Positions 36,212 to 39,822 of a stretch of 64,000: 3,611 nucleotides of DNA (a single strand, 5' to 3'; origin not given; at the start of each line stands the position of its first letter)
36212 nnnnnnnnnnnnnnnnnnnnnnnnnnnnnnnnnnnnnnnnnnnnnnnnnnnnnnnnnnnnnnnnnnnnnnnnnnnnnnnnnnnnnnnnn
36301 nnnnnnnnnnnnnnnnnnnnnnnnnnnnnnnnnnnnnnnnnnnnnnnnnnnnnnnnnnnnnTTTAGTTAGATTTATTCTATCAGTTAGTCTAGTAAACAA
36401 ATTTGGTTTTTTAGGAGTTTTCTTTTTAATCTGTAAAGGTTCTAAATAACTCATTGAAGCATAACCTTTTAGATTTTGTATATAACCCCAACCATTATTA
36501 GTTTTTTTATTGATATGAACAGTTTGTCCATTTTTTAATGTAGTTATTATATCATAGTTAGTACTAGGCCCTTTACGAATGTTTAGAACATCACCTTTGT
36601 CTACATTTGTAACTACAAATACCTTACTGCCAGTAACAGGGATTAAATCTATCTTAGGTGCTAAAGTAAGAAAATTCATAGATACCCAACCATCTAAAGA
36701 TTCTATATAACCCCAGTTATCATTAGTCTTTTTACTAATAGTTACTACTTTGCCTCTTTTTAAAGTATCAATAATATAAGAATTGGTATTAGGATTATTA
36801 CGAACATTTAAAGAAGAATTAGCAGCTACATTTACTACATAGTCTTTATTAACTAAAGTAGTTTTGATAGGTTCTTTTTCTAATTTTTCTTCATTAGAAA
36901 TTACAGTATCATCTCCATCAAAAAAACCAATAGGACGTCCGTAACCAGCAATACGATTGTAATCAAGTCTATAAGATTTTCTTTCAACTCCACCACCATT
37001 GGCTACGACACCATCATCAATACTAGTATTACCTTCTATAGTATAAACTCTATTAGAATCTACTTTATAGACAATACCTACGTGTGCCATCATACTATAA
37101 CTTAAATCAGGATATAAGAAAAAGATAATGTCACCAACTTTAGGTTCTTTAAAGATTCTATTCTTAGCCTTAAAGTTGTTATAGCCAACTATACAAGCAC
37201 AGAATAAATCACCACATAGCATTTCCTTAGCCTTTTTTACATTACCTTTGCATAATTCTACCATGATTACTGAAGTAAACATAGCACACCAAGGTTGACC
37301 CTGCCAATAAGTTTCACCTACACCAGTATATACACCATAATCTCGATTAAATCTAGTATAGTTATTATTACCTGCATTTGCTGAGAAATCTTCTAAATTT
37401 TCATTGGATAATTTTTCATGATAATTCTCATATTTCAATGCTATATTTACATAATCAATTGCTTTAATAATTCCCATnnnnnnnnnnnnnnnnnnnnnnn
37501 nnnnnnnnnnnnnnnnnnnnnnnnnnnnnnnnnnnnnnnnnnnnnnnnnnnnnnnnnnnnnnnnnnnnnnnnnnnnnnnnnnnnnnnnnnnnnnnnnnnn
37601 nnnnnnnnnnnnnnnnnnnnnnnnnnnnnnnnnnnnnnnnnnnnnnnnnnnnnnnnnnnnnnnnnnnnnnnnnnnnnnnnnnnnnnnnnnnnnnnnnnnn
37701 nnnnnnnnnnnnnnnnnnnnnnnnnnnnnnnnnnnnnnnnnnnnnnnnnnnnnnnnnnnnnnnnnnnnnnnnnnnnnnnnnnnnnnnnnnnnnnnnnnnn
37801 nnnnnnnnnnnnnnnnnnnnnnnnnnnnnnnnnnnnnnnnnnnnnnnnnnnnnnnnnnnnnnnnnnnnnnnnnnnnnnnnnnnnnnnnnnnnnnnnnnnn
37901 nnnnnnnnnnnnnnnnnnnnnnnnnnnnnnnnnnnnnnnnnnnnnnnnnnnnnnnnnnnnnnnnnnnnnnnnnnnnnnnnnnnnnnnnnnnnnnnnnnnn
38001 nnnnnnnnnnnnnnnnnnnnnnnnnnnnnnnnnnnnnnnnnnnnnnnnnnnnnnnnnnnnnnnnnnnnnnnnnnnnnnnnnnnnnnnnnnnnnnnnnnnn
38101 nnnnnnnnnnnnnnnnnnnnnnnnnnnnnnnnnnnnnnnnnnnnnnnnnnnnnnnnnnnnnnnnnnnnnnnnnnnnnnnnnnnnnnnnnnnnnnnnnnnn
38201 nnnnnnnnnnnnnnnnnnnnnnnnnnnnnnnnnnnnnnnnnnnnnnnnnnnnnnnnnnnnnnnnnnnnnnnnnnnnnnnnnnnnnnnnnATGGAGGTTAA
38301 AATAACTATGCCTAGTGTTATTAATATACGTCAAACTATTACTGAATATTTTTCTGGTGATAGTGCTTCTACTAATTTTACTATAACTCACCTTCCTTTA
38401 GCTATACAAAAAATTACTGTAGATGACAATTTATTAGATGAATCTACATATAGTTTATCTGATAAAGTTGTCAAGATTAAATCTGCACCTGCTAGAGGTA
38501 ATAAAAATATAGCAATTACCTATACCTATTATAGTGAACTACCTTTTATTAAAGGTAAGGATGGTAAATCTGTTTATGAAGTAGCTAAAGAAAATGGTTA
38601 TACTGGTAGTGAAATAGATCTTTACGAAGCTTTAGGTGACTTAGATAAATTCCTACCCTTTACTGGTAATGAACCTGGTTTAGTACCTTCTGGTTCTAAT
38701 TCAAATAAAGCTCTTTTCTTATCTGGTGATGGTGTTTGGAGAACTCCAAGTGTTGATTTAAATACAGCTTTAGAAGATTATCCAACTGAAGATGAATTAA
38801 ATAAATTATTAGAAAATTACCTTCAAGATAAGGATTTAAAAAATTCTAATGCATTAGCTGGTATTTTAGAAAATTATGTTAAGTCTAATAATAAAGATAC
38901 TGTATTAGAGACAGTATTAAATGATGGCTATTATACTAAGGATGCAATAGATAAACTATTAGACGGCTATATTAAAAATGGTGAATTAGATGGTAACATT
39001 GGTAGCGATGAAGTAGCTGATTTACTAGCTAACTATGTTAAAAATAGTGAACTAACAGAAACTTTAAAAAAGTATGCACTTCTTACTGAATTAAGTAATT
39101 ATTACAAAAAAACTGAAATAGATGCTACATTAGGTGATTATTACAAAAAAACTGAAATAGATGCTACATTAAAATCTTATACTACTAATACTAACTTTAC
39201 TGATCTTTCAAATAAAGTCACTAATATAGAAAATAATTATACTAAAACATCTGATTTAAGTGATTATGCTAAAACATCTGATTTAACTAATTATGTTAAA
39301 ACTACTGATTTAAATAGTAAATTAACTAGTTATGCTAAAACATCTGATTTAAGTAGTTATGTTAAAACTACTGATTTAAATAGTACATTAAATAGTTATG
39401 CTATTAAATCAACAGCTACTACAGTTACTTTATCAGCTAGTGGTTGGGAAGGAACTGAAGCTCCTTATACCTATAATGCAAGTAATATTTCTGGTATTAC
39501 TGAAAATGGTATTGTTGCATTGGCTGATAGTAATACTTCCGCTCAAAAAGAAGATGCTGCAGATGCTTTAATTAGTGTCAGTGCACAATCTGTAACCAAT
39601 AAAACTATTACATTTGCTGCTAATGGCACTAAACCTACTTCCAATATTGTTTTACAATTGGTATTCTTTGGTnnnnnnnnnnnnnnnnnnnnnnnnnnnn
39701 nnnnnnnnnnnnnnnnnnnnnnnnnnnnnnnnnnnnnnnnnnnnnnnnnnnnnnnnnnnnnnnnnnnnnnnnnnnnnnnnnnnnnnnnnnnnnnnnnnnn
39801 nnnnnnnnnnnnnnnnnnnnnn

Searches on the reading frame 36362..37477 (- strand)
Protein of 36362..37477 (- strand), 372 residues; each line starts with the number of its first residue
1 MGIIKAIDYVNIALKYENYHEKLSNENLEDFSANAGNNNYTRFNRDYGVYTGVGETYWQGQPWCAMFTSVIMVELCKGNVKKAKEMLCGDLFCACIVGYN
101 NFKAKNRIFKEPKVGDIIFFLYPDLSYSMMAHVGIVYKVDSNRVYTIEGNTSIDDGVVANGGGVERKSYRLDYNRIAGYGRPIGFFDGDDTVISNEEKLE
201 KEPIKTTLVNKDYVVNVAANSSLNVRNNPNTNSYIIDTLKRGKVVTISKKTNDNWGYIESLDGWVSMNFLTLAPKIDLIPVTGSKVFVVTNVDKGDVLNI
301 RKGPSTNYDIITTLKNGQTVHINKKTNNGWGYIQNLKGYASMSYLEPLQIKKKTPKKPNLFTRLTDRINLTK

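Call 36: search_protein_families(library=phrogs, proteins=[window:36362-37477:-], max_evalue=0.00001)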
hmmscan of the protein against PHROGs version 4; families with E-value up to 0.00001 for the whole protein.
window:36362-37477:- (372 aa): 7 families
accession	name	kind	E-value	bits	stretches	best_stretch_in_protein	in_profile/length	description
phrog_38078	-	unknown function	1.8e-40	140.4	1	9-185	37-210/423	-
phrog_1794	-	lysis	7.9e-21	75.8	2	167-271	252-328/336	amidase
phrog_9589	-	lysis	1.1e-20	75.7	1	34-212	23-181/281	endolysin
phrog_21357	-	lysis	8.2e-18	65.6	1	36-256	16-207/225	endolysin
phrog_21825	-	lysis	7.8e-17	62.6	1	38-238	24-220/289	endolysin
phrog_18955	-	unknown function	4.7e-12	46.3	1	296-349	215-265/483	-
phrog_1309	-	lysis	4.8e-07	30.5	0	111-257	238-376/410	endolysin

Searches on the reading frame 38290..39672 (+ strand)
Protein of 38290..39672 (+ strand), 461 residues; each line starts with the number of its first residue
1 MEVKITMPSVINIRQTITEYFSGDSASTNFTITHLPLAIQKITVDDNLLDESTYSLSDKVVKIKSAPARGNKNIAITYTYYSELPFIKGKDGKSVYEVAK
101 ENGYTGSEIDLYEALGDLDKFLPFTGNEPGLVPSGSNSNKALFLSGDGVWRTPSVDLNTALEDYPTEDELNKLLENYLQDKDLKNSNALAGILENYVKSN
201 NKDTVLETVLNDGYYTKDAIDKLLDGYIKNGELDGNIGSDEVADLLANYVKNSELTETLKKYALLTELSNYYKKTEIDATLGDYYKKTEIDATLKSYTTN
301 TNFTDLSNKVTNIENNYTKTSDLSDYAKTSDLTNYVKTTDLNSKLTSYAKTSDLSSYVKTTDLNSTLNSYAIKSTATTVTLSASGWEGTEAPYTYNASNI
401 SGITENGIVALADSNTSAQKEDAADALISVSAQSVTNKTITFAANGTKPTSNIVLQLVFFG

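Call 14: search_protein_families(library=pfam, proteins=[window:38290-39672:+], max_evalue=0.001)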
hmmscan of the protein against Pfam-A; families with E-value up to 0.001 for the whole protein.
window:38290-39672:+ (461 aa): 0 families

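Call 36: search_protein_families(library=phrogs, proteins=[window:38290-39672:+], max_evalue=0.00001)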
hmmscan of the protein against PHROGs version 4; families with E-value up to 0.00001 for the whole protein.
window:38290-39672:+ (461 aa): 1 family
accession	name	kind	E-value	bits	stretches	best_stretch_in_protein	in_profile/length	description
phrog_30808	-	unknown function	8.5e-06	25.9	0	246-380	23-163/397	-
